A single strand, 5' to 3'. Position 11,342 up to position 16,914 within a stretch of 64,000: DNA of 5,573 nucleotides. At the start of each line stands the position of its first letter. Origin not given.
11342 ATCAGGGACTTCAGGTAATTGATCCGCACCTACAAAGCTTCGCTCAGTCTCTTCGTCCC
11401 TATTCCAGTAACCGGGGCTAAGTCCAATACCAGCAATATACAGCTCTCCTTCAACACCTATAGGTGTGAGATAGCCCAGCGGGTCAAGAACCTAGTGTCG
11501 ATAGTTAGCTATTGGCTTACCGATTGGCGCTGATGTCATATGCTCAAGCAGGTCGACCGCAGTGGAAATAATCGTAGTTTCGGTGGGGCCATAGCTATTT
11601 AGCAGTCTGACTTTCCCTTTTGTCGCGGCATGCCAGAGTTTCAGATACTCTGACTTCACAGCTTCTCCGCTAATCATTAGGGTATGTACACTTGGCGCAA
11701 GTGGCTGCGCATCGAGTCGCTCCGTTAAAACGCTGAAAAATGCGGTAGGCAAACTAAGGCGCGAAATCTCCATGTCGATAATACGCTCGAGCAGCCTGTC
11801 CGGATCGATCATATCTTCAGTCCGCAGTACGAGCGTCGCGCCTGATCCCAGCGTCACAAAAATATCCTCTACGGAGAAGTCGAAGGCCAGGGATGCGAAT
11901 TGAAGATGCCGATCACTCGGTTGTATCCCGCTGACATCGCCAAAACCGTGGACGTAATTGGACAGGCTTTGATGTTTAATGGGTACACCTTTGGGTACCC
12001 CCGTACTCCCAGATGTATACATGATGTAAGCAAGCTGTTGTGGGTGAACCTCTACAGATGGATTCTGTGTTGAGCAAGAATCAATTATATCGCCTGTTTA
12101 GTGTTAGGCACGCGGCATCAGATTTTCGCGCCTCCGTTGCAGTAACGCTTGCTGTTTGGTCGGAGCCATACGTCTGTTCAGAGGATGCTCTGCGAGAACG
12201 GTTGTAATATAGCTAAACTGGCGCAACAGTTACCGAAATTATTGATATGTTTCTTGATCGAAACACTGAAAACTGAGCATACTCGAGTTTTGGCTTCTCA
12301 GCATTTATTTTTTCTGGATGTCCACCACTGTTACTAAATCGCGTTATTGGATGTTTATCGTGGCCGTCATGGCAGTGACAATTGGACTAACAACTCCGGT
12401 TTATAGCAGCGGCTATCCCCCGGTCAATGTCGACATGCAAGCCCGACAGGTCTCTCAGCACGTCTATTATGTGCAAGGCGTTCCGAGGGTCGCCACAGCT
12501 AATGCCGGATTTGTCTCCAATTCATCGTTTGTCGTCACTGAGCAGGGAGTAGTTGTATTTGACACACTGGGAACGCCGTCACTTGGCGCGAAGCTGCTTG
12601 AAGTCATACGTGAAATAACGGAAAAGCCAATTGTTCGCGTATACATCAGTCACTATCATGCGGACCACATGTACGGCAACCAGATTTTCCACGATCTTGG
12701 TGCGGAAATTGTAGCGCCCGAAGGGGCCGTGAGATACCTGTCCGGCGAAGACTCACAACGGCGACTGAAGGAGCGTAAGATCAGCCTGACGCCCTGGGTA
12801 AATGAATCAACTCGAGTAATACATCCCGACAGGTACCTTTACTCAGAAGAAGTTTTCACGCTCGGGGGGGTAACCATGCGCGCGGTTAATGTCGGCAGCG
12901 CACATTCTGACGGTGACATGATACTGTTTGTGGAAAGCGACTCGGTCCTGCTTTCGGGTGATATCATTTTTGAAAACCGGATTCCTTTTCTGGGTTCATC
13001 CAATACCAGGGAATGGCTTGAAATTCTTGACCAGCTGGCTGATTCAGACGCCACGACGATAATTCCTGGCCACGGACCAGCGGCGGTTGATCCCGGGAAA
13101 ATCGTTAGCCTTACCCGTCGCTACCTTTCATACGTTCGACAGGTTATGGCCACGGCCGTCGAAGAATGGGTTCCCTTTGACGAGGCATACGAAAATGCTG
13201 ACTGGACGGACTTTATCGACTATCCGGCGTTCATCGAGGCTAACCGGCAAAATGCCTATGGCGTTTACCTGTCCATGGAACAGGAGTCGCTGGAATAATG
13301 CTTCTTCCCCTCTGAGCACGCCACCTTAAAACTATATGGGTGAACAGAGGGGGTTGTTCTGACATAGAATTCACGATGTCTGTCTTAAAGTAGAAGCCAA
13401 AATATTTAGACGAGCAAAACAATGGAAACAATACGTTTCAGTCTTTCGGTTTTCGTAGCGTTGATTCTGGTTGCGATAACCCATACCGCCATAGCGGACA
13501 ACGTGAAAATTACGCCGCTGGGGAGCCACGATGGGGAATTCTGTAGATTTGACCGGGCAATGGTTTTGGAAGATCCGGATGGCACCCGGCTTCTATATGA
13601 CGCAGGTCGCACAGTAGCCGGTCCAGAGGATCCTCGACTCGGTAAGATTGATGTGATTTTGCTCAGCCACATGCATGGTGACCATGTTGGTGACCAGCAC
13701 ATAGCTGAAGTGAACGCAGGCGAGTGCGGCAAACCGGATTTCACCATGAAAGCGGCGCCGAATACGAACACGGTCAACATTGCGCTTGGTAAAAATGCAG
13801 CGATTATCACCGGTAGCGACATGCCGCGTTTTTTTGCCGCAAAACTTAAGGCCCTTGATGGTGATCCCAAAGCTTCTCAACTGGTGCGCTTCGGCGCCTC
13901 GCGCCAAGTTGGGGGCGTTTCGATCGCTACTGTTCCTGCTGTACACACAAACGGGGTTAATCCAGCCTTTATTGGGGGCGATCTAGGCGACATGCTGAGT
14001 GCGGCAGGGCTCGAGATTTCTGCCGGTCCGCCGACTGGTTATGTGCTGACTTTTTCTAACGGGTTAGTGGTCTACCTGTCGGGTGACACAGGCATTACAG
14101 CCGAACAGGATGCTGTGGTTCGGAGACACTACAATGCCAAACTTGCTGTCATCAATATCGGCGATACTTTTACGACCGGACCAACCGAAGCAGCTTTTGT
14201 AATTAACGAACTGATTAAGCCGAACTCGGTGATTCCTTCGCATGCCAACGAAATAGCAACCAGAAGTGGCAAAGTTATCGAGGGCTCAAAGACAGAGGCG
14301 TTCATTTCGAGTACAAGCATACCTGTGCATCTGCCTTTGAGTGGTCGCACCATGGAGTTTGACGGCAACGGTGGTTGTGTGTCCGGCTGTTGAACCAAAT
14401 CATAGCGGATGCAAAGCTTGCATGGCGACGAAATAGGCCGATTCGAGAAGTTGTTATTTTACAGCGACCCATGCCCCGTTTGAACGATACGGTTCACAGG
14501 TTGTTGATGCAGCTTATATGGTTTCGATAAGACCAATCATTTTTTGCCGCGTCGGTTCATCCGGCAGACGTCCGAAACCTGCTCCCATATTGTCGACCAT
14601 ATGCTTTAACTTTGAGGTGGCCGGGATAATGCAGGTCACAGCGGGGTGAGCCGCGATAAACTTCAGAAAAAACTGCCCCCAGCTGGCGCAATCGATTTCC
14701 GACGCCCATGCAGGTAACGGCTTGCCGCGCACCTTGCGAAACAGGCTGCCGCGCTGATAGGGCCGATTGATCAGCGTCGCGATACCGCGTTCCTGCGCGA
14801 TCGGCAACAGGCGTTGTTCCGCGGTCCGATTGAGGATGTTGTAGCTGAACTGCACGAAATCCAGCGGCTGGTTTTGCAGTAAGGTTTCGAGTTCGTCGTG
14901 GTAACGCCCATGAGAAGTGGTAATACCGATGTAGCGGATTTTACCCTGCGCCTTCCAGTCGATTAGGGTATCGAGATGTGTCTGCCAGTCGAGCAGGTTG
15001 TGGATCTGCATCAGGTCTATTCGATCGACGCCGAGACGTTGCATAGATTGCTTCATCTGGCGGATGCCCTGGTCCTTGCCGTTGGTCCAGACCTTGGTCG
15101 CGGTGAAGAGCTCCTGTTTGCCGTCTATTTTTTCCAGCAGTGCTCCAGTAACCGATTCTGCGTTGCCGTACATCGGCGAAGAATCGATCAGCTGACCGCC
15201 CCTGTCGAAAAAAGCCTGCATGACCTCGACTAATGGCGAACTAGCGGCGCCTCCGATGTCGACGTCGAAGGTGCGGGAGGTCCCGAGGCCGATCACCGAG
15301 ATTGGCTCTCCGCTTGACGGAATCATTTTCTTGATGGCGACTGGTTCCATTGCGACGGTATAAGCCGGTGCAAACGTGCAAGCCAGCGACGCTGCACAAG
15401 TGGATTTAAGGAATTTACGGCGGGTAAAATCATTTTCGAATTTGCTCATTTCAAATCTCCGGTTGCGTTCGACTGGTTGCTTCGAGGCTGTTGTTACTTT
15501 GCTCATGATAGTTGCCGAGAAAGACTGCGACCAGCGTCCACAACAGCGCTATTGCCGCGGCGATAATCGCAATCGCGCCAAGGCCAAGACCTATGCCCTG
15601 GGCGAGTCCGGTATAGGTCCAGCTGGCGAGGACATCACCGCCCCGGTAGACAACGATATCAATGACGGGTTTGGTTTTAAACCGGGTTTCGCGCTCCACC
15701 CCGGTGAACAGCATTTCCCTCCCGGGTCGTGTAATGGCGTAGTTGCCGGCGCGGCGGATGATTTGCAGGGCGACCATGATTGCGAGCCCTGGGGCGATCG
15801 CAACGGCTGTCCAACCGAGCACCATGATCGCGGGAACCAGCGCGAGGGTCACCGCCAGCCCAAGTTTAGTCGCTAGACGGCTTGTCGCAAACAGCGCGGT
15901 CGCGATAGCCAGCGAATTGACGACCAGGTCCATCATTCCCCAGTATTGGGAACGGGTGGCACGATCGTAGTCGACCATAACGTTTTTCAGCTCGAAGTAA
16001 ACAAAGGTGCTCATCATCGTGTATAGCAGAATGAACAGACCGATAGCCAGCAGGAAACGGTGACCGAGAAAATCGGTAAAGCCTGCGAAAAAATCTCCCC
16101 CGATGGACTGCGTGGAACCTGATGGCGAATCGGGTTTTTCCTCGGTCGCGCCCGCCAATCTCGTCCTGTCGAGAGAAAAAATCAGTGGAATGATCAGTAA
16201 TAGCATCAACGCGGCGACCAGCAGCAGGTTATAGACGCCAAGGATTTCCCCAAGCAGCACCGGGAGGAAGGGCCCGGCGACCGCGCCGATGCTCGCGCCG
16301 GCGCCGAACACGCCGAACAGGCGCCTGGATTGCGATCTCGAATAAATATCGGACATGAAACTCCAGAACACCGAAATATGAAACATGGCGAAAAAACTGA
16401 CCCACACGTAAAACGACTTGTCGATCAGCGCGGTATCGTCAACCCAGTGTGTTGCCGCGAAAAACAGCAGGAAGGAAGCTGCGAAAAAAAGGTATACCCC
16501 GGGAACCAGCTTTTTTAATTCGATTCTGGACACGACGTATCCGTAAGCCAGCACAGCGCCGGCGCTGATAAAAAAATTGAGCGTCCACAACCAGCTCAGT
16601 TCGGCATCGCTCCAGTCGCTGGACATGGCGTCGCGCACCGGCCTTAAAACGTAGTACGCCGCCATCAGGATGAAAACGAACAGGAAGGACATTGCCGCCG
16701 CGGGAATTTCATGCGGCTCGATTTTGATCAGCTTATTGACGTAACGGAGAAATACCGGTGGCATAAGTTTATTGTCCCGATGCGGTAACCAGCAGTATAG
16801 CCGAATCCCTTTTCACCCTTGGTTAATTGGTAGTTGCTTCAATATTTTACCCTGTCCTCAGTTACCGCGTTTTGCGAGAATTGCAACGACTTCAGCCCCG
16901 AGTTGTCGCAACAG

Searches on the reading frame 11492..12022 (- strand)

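Call 98: search_protein_families(library=pfam, proteins=[window:11492-12022:-], max_evalue=1e-8)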
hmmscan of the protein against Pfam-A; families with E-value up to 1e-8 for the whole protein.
window:11492-12022:- (176 aa): 1 family
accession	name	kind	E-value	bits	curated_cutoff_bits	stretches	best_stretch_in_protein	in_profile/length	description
PF00501.34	AMP-binding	-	1.2e-33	116.9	29.9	1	1-174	168-351/384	AMP-binding enzyme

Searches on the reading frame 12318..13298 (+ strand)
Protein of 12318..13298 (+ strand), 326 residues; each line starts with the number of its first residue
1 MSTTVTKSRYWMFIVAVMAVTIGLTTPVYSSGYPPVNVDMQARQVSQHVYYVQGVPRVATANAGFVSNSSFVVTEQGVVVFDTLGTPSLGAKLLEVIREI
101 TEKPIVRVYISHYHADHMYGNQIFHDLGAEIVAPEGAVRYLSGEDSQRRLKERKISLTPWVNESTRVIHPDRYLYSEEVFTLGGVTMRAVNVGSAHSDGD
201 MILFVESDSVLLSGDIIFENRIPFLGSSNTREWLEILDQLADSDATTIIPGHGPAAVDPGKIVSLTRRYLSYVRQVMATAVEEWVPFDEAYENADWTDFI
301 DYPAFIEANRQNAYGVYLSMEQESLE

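Call 27: search_protein_families(library=pfam, proteins=[window:12318-13298:+], max_evalue=0.00001)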
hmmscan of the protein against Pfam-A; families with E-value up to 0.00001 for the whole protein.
window:12318-13298:+ (326 aa): 1 family
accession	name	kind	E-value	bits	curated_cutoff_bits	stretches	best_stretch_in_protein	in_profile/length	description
PF00753.33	Lactamase_B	-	8.9e-25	88.2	22.7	1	65-252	4-196/196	Metallo-beta-lactamase superfamily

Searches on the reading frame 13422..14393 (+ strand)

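Call 27: search_protein_families(library=pfam, proteins=[window:13422-14393:+], max_evalue=0.00001)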
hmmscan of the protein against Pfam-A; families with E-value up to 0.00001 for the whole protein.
window:13422-14393:+ (323 aa): 3 families
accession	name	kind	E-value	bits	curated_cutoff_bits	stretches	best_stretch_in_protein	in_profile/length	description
PF12706.13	Lactamase_B_2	-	2.5e-12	47.3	27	1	55-274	1-199/200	Beta-lactamase superfamily domain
PF13483.12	Lactamase_B_3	-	1.2e-08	35.6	24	1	48-274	11-160/160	Beta-lactamase superfamily domain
PF00753.33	Lactamase_B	-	6.4e-07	29.9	22.7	0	47-91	9-59/196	Metallo-beta-lactamase superfamily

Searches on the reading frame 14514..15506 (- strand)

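Call 27: search_protein_families(library=pfam, proteins=[window:14514-15506:-], max_evalue=0.00001)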
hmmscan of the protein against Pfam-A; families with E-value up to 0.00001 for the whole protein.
window:14514-15506:- (330 aa): 1 family
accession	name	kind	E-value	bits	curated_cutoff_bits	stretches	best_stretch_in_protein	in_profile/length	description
PF00248.27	Aldo_ket_red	-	2.1e-31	109.5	24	1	72-317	2-281/291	Aldo/keto reductase family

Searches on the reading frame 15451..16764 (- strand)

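Call 27: search_protein_families(library=pfam, proteins=[window:15451-16764:-], max_evalue=0.00001)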
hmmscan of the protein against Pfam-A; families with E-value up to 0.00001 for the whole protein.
window:15451-16764:- (437 aa): 1 family
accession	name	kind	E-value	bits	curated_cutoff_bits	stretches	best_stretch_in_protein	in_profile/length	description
PF07690.21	MFS_1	-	2.1e-15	57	33.4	1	27-331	2-298/347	Major Facilitator Superfamily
